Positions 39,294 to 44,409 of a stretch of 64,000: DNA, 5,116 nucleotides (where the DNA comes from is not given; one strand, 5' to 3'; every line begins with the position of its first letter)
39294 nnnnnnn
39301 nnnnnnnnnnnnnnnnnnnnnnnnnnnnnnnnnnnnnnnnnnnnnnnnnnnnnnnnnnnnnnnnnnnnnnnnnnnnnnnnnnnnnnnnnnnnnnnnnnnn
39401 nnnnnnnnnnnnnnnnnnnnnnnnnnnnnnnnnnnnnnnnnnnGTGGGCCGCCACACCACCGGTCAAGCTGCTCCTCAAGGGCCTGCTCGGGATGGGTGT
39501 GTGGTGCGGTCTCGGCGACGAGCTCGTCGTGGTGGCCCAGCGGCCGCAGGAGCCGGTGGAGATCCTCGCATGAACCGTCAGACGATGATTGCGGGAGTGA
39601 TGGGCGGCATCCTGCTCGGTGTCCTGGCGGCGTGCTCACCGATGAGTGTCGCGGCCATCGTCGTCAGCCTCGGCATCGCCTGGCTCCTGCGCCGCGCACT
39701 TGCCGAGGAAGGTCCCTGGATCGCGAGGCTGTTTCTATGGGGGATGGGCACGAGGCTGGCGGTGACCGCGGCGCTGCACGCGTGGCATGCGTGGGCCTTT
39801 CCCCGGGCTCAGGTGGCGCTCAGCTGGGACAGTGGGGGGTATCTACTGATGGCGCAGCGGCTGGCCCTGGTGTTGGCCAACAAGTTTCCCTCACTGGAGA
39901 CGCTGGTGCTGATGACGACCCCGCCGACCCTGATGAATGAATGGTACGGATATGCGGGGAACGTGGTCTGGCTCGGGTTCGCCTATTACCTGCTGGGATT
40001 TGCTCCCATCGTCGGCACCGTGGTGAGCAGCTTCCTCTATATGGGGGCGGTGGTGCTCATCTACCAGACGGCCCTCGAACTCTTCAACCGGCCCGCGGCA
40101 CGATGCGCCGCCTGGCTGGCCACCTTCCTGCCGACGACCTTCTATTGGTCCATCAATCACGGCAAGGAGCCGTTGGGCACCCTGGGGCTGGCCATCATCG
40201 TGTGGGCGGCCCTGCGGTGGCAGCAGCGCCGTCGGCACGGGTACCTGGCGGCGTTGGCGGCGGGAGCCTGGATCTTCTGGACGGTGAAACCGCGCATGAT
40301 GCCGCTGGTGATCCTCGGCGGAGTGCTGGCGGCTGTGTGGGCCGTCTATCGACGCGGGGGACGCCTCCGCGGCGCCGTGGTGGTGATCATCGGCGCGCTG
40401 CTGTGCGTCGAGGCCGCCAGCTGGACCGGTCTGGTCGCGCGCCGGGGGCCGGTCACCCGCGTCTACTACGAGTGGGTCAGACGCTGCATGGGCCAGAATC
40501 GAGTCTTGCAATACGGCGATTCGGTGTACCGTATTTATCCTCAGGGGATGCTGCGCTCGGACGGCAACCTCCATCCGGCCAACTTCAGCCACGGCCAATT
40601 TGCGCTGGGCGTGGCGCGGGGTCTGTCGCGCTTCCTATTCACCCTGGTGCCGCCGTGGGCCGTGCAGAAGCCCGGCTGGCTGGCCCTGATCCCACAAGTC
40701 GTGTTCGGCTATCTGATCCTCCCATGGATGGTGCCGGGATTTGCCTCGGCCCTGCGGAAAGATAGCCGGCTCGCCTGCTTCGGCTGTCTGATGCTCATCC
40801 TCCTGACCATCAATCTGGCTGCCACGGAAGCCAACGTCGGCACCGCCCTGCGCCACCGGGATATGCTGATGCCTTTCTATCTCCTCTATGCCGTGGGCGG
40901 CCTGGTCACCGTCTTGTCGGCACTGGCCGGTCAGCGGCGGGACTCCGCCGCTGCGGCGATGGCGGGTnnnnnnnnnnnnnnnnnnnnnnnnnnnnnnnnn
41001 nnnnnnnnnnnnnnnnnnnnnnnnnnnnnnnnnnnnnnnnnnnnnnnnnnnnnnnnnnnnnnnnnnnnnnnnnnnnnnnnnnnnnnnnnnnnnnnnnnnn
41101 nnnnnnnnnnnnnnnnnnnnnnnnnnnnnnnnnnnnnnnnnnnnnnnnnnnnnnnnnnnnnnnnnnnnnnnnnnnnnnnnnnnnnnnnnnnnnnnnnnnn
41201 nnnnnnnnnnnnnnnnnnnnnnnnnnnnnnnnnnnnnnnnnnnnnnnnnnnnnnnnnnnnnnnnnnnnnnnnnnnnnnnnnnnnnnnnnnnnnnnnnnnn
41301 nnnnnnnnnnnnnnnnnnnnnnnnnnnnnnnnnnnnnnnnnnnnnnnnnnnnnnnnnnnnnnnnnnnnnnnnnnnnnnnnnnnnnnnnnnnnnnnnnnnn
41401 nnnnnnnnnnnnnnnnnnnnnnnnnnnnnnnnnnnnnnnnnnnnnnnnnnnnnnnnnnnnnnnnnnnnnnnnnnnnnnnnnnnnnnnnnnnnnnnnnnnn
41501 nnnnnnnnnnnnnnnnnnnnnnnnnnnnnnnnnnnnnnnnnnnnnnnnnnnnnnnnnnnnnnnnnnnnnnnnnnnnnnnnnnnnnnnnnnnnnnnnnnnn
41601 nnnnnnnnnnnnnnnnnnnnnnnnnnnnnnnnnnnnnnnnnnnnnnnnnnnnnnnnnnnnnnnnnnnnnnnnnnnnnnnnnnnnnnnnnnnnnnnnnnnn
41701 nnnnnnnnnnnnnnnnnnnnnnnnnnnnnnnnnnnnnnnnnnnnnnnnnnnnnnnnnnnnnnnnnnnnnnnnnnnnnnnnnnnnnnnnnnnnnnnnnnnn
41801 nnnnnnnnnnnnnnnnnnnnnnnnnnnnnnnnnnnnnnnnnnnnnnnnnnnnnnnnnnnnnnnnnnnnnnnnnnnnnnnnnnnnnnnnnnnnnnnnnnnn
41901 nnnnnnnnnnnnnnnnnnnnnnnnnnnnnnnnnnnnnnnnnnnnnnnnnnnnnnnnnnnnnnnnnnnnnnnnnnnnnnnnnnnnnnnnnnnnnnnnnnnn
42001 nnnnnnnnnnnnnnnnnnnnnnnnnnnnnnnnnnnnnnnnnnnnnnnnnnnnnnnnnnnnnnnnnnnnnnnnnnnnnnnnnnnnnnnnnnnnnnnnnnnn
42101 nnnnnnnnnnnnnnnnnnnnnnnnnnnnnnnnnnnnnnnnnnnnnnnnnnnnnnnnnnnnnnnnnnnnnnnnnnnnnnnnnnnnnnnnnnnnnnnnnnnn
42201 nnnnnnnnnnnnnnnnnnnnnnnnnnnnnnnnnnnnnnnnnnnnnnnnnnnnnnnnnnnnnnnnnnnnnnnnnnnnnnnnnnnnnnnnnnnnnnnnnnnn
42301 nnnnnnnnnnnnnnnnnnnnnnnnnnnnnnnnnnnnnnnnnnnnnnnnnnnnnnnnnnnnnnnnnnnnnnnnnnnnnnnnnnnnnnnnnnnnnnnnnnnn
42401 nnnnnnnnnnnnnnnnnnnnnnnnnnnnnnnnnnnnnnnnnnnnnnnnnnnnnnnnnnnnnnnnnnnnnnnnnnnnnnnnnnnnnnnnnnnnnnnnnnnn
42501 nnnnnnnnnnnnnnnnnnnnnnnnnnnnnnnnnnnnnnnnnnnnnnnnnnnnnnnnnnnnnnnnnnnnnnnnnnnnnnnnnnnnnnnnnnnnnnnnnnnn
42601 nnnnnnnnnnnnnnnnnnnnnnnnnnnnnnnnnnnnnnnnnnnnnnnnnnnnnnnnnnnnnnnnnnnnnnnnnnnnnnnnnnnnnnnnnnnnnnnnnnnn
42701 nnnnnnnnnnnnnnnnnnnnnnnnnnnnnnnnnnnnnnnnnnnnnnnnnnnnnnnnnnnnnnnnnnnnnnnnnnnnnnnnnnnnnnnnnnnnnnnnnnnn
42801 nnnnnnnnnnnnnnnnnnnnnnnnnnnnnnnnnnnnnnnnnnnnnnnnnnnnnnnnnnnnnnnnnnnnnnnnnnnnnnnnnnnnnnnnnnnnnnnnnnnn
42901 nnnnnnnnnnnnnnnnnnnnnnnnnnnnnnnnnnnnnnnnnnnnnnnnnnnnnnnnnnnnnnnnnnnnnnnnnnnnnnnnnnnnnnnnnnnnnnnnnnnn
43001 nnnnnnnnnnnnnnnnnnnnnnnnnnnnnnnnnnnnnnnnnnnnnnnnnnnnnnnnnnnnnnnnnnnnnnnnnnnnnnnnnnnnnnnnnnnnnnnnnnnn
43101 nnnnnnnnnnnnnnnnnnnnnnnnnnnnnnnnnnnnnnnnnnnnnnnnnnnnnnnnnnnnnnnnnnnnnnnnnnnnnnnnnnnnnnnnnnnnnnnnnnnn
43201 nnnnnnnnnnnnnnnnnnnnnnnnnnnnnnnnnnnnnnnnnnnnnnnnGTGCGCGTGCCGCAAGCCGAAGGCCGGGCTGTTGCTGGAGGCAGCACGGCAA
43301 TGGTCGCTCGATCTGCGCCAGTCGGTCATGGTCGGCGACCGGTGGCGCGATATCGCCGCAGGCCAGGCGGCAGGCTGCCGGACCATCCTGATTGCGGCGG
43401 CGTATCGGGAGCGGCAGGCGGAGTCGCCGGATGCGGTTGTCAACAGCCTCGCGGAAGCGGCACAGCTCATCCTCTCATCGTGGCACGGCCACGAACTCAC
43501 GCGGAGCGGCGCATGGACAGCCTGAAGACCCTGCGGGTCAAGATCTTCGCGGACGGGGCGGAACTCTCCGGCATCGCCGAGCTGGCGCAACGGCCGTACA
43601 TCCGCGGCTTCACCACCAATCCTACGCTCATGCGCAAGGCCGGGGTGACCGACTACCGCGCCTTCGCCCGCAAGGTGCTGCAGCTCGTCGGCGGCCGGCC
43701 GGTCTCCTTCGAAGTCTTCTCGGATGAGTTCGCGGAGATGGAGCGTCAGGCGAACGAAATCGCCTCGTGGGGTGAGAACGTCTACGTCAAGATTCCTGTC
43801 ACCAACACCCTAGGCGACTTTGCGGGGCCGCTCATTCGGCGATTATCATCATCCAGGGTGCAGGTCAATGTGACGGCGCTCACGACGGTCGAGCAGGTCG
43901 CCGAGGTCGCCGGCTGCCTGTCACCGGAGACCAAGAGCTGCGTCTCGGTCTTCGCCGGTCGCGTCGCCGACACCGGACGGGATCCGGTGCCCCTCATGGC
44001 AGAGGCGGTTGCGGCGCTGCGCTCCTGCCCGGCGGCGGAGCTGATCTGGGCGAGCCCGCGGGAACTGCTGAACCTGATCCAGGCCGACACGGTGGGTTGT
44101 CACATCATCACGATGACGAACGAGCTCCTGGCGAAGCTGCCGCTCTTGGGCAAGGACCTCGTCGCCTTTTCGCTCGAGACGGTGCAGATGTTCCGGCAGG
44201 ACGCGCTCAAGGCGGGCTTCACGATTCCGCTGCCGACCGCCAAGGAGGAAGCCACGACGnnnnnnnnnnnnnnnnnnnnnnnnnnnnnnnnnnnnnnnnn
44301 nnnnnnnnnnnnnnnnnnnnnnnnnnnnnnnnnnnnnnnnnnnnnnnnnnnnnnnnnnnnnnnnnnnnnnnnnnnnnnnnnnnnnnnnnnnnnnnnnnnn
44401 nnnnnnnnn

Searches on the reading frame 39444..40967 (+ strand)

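Call 12: search_protein_families(library=pfam, proteins=[window:39444-40967:+], max_evalue=0.00001)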
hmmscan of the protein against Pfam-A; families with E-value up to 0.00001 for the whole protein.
window:39444-40967:+ (508 aa): 0 families

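Call 50: search_protein_families(library=pfam, proteins=[window:39444-40967:+], max_evalue=0.5)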
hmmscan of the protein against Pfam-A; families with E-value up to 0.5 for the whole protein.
window:39444-40967:+ (508 aa): 1 family
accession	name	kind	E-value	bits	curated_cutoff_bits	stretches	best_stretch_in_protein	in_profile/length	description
PF13231.12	PMT_2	-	1.3e-05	25.9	26.1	1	180-323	13-155/160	Dolichyl-phosphate-mannose-protein mannosyltransferase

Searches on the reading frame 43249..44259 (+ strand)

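Call 12: search_protein_families(library=pfam, proteins=[window:43249-44259:+], max_evalue=0.00001)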
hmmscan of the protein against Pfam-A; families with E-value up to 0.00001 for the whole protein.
window:43249-44259:+ (337 aa): 1 family
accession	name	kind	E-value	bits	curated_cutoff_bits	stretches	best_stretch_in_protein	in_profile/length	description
PF00923.25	TAL_FSA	-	3.7e-37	128.7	27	1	99-303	1-238/285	Transaldolase/Fructose-6-phosphate aldolase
